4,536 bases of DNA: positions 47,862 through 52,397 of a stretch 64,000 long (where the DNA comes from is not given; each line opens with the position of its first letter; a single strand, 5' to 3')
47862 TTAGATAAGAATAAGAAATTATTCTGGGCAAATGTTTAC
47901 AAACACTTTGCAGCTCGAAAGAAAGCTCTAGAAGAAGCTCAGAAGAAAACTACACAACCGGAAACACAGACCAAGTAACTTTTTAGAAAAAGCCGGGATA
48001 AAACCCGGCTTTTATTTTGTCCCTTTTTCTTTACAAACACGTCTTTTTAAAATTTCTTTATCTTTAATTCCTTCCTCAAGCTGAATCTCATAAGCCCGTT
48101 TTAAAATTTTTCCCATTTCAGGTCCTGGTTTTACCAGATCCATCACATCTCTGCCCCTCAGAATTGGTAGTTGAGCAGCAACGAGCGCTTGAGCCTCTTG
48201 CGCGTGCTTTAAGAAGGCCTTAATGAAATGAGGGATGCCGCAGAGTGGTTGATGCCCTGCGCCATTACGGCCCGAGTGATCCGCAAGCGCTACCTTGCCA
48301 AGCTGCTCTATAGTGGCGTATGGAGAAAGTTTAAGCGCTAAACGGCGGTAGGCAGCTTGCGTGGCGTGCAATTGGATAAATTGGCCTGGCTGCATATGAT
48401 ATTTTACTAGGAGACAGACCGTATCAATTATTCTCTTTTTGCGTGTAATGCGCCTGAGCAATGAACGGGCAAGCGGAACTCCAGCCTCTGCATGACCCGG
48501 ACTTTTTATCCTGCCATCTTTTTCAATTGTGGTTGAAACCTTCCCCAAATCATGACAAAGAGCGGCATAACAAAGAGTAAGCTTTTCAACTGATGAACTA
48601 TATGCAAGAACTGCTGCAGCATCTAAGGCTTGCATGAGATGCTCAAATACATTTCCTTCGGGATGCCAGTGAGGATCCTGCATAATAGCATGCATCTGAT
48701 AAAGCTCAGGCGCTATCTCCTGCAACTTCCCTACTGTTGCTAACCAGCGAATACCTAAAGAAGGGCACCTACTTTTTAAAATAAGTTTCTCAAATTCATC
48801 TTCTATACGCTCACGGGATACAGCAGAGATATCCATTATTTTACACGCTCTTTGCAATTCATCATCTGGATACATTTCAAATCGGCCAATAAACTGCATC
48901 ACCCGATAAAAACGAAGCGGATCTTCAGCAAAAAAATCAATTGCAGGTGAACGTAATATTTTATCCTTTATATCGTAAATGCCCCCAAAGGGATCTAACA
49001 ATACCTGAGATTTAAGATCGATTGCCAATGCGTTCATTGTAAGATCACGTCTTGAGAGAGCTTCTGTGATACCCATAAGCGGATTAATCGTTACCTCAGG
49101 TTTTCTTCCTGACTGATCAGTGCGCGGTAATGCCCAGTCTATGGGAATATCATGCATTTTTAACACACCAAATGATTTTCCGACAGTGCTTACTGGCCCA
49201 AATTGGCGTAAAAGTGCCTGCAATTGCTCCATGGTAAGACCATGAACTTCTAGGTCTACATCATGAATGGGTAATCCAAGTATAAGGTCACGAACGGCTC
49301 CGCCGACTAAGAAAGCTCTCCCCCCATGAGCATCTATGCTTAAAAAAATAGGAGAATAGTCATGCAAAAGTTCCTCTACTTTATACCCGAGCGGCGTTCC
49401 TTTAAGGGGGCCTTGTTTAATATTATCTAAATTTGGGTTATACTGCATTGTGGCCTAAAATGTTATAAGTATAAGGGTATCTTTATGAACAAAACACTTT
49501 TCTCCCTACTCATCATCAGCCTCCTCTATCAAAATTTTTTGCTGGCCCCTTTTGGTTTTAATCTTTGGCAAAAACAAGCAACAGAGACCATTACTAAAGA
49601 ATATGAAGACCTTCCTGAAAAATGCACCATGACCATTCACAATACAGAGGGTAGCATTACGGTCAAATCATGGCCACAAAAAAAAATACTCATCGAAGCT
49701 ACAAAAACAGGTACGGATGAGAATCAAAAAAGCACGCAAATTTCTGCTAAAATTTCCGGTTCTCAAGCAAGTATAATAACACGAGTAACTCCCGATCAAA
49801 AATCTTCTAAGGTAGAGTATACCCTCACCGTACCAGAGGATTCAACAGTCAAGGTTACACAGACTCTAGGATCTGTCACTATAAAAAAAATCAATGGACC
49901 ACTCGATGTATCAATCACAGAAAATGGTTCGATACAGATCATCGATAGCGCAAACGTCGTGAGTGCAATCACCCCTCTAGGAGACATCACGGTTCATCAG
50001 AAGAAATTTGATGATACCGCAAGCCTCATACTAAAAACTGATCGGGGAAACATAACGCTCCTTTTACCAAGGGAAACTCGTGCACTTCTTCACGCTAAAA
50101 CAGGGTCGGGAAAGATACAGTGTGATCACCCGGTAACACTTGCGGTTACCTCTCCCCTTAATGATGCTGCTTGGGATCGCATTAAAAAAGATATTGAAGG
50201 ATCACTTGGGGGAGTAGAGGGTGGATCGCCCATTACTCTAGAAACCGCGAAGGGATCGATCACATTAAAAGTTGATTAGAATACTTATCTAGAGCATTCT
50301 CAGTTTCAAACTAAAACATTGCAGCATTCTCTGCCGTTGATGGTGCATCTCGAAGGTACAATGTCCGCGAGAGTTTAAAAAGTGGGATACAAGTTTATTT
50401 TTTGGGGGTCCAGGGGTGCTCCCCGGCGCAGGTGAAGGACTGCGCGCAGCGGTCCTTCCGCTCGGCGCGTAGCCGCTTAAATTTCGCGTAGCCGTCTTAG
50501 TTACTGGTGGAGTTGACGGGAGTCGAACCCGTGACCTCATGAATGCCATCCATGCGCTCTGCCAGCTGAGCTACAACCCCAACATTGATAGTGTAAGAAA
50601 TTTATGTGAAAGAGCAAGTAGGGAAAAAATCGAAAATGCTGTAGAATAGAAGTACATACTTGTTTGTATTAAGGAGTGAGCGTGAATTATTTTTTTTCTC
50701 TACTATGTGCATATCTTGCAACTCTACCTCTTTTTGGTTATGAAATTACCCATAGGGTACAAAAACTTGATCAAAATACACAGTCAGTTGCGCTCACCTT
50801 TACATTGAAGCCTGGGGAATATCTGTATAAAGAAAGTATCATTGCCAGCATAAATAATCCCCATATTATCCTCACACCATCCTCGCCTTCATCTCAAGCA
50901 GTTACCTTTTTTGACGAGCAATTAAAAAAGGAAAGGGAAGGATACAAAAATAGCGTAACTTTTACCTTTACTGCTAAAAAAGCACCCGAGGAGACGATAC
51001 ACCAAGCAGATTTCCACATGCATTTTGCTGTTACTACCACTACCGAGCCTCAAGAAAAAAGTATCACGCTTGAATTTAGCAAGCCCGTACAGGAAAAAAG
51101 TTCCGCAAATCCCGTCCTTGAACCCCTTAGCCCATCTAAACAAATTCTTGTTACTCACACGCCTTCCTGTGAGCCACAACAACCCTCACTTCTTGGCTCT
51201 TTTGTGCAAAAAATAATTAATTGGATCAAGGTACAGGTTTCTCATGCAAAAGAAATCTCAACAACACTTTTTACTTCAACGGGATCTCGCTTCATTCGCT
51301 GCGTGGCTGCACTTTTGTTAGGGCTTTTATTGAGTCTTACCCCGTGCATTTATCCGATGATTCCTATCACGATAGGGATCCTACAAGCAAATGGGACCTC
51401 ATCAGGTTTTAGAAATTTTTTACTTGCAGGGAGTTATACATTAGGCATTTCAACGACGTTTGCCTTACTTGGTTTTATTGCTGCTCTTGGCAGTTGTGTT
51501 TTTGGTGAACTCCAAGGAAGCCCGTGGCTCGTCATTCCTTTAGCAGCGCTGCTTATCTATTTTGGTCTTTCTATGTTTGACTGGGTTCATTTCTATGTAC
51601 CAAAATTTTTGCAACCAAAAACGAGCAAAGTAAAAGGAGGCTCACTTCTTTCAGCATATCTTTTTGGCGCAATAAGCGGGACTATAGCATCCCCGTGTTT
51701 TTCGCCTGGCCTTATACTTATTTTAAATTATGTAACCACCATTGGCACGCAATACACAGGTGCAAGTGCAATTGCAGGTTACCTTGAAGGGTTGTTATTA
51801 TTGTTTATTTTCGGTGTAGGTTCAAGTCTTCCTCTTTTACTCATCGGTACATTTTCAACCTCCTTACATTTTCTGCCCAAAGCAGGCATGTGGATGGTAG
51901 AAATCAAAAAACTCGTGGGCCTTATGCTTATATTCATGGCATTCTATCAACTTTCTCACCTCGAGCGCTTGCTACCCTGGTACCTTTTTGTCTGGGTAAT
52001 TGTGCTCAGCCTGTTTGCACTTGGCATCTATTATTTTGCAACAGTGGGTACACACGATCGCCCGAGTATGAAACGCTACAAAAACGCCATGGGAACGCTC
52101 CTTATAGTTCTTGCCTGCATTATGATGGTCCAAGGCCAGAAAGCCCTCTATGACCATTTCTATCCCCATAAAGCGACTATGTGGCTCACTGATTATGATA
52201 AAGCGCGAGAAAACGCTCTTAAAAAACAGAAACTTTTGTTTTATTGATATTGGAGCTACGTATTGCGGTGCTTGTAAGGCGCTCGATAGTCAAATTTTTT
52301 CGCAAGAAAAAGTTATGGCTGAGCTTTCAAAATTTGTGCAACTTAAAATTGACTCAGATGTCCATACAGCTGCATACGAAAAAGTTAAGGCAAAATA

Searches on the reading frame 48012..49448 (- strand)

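Call 49: search_protein_families(library=pfam, proteins=[window:48012-49448:-], max_evalue=0.001)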
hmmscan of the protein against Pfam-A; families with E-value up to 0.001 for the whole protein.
window:48012-49448:- (478 aa): 3 families
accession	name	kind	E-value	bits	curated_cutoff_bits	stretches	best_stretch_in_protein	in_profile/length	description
PF01743.26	PolyA_pol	-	5.3e-19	69.2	23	1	45-166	1-126/126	Poly A polymerase head domain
PF01966.28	HD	-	9.7e-07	29.5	22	1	267-356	1-90/116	HD domain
PF12627.12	PolyA_pol_RNAbd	-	0.00092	19.4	22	0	207-249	19-60/64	Probable RNA and SrmB- binding site of polymerase A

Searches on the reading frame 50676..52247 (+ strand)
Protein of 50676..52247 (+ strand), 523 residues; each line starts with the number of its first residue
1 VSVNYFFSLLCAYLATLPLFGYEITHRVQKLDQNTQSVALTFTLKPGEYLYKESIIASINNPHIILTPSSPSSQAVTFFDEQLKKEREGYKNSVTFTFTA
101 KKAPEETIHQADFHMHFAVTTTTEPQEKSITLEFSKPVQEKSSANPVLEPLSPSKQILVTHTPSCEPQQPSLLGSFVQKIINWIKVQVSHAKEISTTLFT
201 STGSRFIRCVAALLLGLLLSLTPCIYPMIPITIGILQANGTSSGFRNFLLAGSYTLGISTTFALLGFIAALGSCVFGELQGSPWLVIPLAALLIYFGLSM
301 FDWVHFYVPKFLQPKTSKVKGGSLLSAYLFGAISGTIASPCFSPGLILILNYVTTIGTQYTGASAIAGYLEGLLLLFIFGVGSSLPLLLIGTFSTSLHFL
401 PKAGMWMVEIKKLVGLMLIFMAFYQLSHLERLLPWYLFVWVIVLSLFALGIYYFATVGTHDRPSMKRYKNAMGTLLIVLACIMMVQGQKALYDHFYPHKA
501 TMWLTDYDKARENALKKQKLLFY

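Call 49: search_protein_families(library=pfam, proteins=[window:50676-52247:+], max_evalue=0.001)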
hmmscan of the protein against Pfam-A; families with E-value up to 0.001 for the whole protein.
window:50676-52247:+ (523 aa): 3 families
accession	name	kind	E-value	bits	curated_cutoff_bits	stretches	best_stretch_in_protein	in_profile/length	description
PF02683.22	DsbD_TM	-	1.2e-39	136.3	27.1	1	209-428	5-217/219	Cytochrome C biogenesis protein transmembrane domain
PF11412.14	DsbD_N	-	1.8e-08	34.9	25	1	30-108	15-92/119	Thiol:disulfide interchange protein DsbD, N-terminal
PF13386.12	DsbD_2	-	4.1e-05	24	24.9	1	211-423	1-198/199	Cytochrome C biogenesis protein transmembrane region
